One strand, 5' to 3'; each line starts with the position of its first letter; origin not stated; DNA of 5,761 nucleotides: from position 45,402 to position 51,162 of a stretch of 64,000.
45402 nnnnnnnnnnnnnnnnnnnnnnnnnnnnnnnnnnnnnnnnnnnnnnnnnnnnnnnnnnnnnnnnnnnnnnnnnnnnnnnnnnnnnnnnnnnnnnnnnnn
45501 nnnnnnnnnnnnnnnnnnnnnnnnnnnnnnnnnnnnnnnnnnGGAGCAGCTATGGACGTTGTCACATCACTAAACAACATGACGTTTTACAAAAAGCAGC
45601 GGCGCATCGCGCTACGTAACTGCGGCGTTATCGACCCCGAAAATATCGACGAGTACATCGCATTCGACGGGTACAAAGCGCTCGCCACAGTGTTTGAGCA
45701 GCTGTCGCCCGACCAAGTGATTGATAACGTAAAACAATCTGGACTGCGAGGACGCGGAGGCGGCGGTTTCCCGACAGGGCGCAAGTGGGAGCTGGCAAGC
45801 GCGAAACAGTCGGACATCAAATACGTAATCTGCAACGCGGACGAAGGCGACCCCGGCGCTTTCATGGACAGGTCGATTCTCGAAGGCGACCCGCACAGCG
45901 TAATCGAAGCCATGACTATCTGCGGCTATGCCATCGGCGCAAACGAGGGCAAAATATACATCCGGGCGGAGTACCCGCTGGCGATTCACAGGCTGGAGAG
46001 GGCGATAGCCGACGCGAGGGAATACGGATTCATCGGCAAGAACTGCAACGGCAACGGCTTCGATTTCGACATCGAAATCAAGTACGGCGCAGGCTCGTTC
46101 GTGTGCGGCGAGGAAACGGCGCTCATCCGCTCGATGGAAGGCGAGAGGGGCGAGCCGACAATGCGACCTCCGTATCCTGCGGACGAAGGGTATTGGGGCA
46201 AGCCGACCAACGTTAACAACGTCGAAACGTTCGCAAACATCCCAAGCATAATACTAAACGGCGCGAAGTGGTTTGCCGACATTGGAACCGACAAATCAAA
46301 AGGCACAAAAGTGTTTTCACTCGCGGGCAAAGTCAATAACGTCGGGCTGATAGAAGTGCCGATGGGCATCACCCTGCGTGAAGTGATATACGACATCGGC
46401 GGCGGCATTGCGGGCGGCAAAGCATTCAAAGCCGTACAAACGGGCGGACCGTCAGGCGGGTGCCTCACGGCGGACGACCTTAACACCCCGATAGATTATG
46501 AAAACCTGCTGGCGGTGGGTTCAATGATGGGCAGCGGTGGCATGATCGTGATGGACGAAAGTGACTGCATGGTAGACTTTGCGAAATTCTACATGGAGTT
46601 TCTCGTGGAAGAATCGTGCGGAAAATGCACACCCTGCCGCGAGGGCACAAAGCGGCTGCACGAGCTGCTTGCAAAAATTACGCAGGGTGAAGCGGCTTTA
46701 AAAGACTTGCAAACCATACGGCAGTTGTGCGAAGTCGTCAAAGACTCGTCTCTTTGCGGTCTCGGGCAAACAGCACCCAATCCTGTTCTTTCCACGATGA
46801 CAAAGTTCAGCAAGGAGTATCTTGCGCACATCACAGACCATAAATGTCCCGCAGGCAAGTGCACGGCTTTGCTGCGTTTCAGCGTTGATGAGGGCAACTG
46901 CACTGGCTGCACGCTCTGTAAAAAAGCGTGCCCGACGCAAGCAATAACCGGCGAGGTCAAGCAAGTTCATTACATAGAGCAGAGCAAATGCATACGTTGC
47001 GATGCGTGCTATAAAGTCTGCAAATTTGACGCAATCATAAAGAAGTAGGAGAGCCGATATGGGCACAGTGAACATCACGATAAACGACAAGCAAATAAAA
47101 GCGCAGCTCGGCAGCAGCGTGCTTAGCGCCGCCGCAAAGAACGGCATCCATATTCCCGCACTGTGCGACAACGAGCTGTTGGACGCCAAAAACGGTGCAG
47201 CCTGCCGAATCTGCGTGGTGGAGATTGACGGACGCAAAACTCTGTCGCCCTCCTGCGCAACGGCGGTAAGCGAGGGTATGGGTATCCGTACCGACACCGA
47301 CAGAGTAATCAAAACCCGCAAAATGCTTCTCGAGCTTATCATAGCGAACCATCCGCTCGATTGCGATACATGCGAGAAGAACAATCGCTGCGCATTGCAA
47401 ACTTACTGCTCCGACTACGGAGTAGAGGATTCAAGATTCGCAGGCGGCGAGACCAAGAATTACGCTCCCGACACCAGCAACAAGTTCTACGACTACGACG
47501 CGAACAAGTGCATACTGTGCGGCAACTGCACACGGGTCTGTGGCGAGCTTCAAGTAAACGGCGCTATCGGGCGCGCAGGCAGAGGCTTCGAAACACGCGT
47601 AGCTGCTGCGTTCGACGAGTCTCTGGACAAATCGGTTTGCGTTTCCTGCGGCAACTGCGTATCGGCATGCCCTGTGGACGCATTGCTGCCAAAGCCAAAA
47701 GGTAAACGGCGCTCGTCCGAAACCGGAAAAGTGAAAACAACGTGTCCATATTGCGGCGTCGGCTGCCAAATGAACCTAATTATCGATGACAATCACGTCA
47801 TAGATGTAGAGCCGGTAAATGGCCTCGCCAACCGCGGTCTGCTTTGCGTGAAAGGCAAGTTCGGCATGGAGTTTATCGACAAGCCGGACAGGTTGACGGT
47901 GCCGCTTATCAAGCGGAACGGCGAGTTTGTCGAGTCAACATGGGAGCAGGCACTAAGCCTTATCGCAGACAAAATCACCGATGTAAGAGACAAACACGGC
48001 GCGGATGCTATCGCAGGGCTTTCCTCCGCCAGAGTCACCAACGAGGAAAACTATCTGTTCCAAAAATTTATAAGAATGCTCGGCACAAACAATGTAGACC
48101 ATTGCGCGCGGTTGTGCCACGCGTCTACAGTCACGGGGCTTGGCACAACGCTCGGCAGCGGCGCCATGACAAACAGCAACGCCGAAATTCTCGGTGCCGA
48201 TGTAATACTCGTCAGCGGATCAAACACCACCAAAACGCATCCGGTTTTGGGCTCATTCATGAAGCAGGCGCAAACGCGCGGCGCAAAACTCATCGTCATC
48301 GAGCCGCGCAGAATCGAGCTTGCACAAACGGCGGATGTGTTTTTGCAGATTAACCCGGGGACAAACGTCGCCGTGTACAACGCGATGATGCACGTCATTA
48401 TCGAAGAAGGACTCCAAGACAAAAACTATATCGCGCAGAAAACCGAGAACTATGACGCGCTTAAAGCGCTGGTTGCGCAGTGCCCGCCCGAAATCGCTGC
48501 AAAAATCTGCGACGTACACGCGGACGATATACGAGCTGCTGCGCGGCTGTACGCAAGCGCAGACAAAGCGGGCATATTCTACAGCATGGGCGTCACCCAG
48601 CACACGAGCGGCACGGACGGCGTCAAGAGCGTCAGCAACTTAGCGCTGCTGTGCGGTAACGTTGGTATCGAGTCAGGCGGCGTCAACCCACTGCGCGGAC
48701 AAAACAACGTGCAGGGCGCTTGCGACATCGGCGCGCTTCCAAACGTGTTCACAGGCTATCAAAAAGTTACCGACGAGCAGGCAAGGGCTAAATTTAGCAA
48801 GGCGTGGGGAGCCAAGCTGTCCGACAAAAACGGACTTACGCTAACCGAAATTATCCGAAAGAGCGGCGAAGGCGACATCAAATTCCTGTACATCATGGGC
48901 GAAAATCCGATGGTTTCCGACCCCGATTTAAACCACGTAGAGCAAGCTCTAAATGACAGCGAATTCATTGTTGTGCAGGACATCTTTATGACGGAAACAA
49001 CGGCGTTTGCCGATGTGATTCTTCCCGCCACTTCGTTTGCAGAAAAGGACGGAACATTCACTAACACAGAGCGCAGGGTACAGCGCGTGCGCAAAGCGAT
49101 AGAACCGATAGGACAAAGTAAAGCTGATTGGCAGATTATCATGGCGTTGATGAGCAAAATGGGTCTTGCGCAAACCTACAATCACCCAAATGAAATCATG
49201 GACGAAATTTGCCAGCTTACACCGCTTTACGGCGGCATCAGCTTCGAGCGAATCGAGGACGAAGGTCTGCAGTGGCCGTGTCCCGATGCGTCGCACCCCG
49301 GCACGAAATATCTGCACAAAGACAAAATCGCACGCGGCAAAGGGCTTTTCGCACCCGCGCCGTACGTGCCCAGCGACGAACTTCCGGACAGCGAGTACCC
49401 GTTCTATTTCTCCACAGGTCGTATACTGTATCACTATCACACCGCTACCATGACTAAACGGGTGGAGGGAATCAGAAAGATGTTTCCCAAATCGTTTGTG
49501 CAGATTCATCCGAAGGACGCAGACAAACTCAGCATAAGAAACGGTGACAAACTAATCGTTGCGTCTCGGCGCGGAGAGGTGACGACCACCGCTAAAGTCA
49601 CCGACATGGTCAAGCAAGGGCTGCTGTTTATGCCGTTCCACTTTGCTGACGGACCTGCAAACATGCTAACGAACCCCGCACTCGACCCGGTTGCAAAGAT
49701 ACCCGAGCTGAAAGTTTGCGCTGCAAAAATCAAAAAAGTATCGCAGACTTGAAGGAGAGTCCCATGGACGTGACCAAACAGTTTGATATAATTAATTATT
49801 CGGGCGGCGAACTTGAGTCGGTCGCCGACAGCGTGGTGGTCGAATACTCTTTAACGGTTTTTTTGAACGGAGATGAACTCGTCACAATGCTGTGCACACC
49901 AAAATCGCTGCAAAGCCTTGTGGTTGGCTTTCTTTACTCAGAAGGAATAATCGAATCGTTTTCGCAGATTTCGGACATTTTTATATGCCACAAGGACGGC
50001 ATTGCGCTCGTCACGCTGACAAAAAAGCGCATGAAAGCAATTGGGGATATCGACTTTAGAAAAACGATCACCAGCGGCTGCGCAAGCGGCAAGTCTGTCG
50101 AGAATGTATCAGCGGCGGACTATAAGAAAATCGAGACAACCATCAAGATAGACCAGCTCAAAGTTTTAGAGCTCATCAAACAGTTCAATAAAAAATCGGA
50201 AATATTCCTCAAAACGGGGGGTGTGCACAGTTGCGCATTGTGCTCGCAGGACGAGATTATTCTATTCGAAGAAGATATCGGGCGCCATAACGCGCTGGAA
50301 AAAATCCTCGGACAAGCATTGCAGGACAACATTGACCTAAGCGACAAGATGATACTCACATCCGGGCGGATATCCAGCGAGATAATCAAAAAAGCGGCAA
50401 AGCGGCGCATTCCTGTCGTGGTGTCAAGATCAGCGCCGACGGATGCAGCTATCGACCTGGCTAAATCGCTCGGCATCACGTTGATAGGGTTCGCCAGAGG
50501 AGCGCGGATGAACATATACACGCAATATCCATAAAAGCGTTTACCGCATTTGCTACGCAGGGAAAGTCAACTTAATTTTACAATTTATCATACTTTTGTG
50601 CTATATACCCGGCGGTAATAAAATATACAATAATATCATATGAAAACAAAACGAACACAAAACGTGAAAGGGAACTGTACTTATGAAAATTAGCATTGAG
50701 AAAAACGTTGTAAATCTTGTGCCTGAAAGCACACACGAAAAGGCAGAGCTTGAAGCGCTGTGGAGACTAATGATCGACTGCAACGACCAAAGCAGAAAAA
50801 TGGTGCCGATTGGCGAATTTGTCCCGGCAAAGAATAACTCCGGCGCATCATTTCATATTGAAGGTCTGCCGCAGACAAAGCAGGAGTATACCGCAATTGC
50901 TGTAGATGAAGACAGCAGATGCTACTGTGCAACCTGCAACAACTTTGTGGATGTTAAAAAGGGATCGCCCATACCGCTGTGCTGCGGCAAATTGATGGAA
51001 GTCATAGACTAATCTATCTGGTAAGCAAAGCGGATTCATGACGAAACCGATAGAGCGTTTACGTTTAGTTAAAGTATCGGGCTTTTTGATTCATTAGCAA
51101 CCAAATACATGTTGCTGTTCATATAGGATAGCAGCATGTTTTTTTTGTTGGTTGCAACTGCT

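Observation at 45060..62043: FdsGBA-ordered formate dehydrogenase next to a group-3b-type [NiFe] hydrogenase with a full maturation set: candidate soluble, pyridine-nucleotide-coupled formate/H2 module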

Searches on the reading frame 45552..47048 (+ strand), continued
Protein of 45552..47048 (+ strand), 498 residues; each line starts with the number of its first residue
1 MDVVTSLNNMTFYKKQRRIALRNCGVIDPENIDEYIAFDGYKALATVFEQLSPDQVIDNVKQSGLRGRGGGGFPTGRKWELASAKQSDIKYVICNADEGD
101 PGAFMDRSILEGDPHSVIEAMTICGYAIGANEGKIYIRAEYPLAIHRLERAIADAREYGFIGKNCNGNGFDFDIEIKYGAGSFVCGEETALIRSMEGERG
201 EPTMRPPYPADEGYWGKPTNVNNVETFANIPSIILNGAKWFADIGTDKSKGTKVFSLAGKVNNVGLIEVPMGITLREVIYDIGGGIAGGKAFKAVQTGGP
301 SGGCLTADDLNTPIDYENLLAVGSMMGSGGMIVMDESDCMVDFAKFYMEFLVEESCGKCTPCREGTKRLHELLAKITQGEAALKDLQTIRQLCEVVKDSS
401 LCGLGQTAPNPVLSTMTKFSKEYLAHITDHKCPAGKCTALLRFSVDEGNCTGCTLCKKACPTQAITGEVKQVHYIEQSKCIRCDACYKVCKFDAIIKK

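Call 28: find_encoding_contigs(protein=P0123, flank=10000, max_places=4)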
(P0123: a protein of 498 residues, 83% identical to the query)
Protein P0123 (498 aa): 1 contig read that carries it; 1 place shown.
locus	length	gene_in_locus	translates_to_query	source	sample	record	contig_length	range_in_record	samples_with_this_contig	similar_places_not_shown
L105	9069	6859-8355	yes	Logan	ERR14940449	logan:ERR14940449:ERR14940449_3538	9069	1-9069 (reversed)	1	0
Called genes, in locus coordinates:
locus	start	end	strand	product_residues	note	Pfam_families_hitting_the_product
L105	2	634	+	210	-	?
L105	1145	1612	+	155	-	PF00174:Oxidored_molyb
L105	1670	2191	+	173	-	PF09819:ABC_cobalt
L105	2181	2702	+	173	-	PF00174:Oxidored_molyb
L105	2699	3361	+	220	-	PF00005:ABC_tran, PF02463:SMC_N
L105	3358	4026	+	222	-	PF00005:ABC_tran, PF02463:SMC_N, PF13304:AAA_21 (faint)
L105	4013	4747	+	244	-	PF02361:CbiQ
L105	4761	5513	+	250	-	PF03205:MobB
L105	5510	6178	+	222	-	PF01636:APH (faint)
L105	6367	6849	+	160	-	PF01257:2Fe-2S_thioredx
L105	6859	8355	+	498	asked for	PF01512:Complex1_51K, PF10531:SLBB (weak), PF10589:NADH_4Fe-4S, PF00037:Fer4, PF12837:Fer4_6 (weak), PF12838:Fer4_7 (weak), PF13187:Fer4_9 (weak), PF13237:Fer4_10, +3 more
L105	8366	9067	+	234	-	?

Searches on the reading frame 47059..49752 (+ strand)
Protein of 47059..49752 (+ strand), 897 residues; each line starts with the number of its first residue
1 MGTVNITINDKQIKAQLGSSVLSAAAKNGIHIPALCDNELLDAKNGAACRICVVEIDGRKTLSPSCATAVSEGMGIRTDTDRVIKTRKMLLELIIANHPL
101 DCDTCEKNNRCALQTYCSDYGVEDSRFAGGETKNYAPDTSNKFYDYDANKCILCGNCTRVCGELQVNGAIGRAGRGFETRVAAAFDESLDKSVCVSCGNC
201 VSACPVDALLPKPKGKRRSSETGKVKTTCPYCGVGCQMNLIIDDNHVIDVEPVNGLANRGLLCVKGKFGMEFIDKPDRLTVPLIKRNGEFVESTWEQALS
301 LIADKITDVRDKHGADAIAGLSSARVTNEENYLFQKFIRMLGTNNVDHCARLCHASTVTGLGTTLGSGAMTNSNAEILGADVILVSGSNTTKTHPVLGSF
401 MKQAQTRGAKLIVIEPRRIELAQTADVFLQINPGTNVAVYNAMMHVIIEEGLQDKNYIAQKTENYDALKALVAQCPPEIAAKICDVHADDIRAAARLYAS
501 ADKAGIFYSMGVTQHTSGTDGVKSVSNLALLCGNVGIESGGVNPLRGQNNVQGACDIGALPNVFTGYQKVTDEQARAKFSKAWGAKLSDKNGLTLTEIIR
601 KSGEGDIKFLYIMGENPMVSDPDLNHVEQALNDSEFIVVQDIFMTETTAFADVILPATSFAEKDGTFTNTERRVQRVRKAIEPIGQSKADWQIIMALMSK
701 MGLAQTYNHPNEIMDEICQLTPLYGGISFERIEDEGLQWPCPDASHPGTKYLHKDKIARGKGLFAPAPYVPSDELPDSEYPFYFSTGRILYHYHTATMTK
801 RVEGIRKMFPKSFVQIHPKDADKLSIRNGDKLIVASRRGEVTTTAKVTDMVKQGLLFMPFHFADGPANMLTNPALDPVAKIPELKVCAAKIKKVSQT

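Call 3: search_protein_families(library=pfam, proteins=[window:47059-49752:+])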
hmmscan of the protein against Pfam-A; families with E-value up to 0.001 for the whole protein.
window:47059-49752:+ (897 aa): 13 families
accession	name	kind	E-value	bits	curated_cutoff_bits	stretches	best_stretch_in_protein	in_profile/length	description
PF00384.28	Molybdopterin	-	8.7e-87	291.8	24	1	278-699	1-352/353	Molybdopterin oxidoreductase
PF01568.27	Molydop_binding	-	2.3e-33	114.9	26.8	1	782-888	1-110/110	Molydopterin dinucleotide binding domain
PF13510.11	Fer2_4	-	8.3e-18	64.7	22.8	1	3-80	3-81/82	2Fe-2S iron-sulfur cluster binding domain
PF10588.14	NADH-G_4Fe-4S_3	-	2.9e-16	59.1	27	1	87-126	1-40/40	NADH-ubiquinone oxidoreductase-G iron-sulfur binding region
PF04879.21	Molybdop_Fe4S4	-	7.9e-14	51.8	22.7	1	224-274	3-54/55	Molybdopterin oxidoreductase Fe4S4 domain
PF00037.32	Fer4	-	2.5e-07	30.7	21.1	1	190-209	4-23/24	4Fe-4S binding domain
PF22117.2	Fer4_Nqo3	-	1.1e-05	26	27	1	147-209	7-66/67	NADH-quinone oxidoreductase subunit 3, ferredoxin-like domain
PF12797.12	Fer4_2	-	2e-05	24.7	24.5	0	189-206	5-22/22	4Fe-4S binding domain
PF12837.12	Fer4_6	-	8.6e-05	22.7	25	1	146-162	4-20/24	4Fe-4S binding domain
PF13187.11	Fer4_9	-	0.0001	22.7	27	1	150-208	1-51/52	4Fe-4S dicluster domain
PF14697.11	Fer4_21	-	0.00011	22.7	35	1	147-208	4-56/59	4Fe-4S dicluster domain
PF13183.11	Fer4_8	-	0.00029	21.8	27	1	148-207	2-67/68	4Fe-4S dicluster domain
PF12838.12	Fer4_7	-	0.00041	21.2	27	1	194-237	2-45/52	4Fe-4S dicluster domain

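Call 4: search_protein_families(library=ncbifam, proteins=[window:47059-49752:+])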
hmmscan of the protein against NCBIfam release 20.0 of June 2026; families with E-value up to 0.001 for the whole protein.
window:47059-49752:+ (897 aa): 51 families (the best 25 are shown)
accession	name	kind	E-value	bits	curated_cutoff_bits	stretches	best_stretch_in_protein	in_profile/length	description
TIGR01591.1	Fdh-alpha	equivalog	2.7e-263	875.1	666.25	1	227-891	1-672/672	formate dehydrogenase subunit alpha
NF047855.1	AssmNtatRedNasC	equivalog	1.5e-162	542.4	1100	1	214-892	9-707/708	assimilatory nitrate reductase catalytic subunit NasC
NF041323.1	Nitr_red_NasA_Halo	equivalog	2.9e-105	353.3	1000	1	232-891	3-672/673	assimilatory nitrate reductase NasA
TIGR01973.1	NuoG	equivalog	6.4e-99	332.4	470.05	1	6-697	1-606/606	NADH-quinone oxidoreductase subunit NuoG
NF010055.0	PRK13532.1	equivalog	1.5e-95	321.2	904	3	222-462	40-291/830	nitrate reductase catalytic subunit NapA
TIGR01706.1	NAPA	equivalog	3e-91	307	930.55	3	461-695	324-566/830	periplasmic nitrate reductase subunit alpha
NF005895.0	PRK07860.1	equivalog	1.5e-88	297.8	802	1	3-723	17-680/811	NADH-quinone oxidoreductase subunit G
TIGR01553.1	formate-DH-alph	equivalog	4.9e-87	292.7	814.2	4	224-463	44-305/1009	formate dehydrogenase-N subunit alpha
NF041513.1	formate_DH_Act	exception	1.8e-82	277.7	1400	4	224-463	42-296/1067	formate dehydrogenase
TIGR01701.1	Fdhalpha-like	subfamily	1.9e-82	277.6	582.15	1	273-891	94-741/744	FdhF/YdeP family oxidoreductase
NF012032.0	PRK15488.1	equivalog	3.9e-69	233.5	694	2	191-711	10-537/759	thiosulfate reductase PhsA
NF040763.1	FeFe_hydrog_A6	exception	3e-65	220.7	765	1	4-213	1-209/571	NADH-dependent [FeFe] hydrogenase, group A6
TIGR02166.1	dmsA_ynfE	subfamily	5.6e-58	196.7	777.7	2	206-708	27-564/794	DMSO/selenate family reductase complex A subunit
TIGR00509.1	bisC_fam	subfamily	4.6e-52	177.3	1017.55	2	287-717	68-526/772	molybdopterin guanine dinucleotide-containing S/N-oxide reductase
TIGR03479.1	DMSO_red_II_alp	subfamily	4.8e-50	170.5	984.75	2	263-462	105-307/913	molybdopterin-dependent oxidoreductase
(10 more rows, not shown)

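Call 18: search_solved_structures(query=window:47059-49752:+, max_evalue=1e-20)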
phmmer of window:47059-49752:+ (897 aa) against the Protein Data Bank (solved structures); distinct sequences matched with E-value up to 1e-20: 87 (the best 60 are shown).
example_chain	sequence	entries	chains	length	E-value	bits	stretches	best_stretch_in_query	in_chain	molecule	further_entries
7vw6_A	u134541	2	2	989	1e-230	771.6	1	3-891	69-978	Formate dehydrogenase | Tungsten-containing formate dehydrogenase alpha subunit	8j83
7e5z_A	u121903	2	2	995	1e-230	771.6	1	3-891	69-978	Formate dehydrogenase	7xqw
9wxb_B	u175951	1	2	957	1.3e-222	744.7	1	4-891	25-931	Formate dehydrogenase alpha subunit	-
9t1s_L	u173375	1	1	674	4.2e-222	743.1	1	225-894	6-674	formate dehydrogenase (coenzyme F420)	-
6tg9_A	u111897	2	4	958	2e-218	730.9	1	4-891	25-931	Formate dehydrogenase subunit alpha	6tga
7qv7_S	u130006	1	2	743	5e-204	683.3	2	221-772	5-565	Hydrogen dependent carbon dioxide reductase subunit FdhF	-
7bkb_D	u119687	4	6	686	1e-203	682.2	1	224-895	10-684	Formate dehydrogenase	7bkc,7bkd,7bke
8rqz_C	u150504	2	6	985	4.9e-186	623.7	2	217-892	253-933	Probable oxidoreductase YjgC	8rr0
9gzq_A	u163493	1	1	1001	5.3e-186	623.6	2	217-892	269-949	Probable oxidoreductase YjgC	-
1aa6_A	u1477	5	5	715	1.5e-173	582.4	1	224-895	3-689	FORMATE DEHYDROGENASE H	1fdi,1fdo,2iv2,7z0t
2jio_A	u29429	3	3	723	1.4e-103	351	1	225-893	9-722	PERIPLASMIC NITRATE REDUCTASE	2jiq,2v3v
2jim_A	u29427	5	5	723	1.4e-103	350.9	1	225-893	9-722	PERIPLASMIC NITRATE REDUCTASE | PROTEIN (PERIPLASMIC NITRATE REDUCTASE)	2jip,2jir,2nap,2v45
9bov_A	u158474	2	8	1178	5.4e-93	315.9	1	95-559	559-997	Molybdopterin oxidoreductase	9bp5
8oh5_C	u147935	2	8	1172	7.1e-89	302.3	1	98-561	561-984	Formate dehydrogenase-O, major subunit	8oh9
9vap_A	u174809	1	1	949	1.2e-77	265.2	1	218-572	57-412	Formate dehydrogenase molybdopterin-binding subunit FdhA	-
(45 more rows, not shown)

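Call 21: find_related_loci(query=window:47059-49752:+, collection=metagenome_contigs, flank=10000)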
Query window:47059-49752:+ (897 aa) in metagenome_contigs; peptide patterns used: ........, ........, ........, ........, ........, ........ (x = any residue, [..] = any of these).
168 stretches matched a pattern; 152 encode a relative of the query (tblastn E <= 1e-3); the best 80 are kept; 80 distinct loci.
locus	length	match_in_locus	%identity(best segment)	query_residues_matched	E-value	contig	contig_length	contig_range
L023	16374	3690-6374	63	1-894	0e+0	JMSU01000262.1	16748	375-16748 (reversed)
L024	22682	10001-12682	62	4-895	0e+0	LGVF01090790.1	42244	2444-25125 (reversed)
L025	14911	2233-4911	61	4-894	0e+0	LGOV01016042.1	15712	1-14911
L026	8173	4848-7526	62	4-894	0e+0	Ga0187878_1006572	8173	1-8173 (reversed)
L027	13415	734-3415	62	4-894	0e+0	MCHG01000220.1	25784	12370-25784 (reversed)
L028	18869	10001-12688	61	4-895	0e+0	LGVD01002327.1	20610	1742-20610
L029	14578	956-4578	61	1-894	0e+0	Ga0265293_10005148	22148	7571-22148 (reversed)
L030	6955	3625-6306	61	1-894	0e+0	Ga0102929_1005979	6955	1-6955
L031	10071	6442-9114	61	4-892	0e+0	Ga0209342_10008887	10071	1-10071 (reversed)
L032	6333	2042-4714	60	4-892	0e+0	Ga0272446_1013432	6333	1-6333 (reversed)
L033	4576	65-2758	59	1-895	0e+0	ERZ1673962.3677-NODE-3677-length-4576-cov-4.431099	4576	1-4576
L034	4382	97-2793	58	1-896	0e+0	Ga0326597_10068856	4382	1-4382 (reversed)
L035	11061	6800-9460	60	4-887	0e+0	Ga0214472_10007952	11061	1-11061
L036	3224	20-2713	60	1-895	0e+0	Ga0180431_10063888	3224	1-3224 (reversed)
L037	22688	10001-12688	59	4-897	0e+0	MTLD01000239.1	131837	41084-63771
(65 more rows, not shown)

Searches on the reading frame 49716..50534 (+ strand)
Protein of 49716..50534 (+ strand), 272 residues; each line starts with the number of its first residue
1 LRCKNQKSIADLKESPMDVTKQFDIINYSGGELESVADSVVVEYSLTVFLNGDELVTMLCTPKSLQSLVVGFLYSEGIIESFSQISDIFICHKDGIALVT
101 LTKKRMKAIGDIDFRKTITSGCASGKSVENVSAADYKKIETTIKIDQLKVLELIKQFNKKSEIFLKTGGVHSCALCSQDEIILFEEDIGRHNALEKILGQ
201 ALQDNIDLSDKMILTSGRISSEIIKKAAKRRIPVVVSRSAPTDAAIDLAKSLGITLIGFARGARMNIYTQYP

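Call 3: search_protein_families(library=pfam, proteins=[window:49716-50534:+])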
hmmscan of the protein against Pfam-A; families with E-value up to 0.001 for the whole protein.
window:49716-50534:+ (272 aa): 1 family
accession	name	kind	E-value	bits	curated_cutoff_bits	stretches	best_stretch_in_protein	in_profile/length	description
PF02634.21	FdhD-NarQ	-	2.2e-78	263.7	27.2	1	41-270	1-232/237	FdhD/NarQ family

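Call 4: search_protein_families(library=ncbifam, proteins=[window:49716-50534:+])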
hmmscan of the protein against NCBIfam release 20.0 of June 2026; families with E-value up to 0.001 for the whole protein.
window:49716-50534:+ (272 aa): 2 families
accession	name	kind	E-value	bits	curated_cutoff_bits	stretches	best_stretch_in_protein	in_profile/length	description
NF001943.0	PRK00724.1-2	equivalog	4.1e-67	226.1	269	1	18-270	3-268/274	formate dehydrogenase accessory sulfurtransferase FdhD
TIGR00129.1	fdhD_narQ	equivalog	8.9e-65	218.4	140.9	1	37-270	2-231/237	formate dehydrogenase accessory sulfurtransferase FdhD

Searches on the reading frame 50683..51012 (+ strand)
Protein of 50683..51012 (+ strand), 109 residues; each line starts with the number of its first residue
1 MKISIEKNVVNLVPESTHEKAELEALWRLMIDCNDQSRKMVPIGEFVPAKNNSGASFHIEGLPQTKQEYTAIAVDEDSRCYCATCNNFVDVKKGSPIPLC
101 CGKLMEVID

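Call 3: search_protein_families(library=pfam, proteins=[window:50683-51012:+])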
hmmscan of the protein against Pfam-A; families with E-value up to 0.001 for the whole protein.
window:50683-51012:+ (109 aa): 0 families

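Call 4: search_protein_families(library=ncbifam, proteins=[window:50683-51012:+])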
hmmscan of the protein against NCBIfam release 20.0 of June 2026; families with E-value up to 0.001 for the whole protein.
window:50683-51012:+ (109 aa): 0 families
